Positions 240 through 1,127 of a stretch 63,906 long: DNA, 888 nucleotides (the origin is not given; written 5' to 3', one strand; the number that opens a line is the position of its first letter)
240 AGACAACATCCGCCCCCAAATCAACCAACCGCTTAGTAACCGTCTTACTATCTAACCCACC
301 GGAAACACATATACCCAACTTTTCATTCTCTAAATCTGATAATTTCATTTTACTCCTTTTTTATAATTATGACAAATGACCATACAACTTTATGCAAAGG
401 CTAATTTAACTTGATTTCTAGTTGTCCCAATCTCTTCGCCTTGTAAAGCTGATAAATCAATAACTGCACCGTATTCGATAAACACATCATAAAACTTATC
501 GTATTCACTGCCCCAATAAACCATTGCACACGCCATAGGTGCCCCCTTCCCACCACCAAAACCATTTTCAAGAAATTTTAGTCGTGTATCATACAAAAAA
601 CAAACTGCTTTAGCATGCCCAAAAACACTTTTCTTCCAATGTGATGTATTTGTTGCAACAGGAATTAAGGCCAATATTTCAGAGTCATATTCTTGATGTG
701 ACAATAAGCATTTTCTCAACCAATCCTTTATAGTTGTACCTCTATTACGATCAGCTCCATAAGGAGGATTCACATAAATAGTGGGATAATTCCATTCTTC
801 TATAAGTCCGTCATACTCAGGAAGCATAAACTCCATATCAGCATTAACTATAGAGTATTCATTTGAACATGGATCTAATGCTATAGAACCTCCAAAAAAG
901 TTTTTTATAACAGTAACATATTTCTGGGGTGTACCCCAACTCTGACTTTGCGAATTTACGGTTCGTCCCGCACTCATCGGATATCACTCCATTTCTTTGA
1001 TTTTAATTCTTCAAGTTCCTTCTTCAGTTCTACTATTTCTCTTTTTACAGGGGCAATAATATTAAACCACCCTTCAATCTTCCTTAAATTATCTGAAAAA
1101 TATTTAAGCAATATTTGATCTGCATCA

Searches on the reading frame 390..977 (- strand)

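Call 38: search_protein_families(library=pfam, proteins=[window:390-977:-], max_evalue=0.001)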
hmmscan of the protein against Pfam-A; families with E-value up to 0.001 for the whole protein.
window:390-977:- (195 aa): 1 family
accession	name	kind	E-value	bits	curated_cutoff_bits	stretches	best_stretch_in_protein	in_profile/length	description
PF05869.16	Dam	-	4e-15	56.3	28.1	1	6-161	4-149/169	DNA N-6-adenine-methyltransferase (Dam)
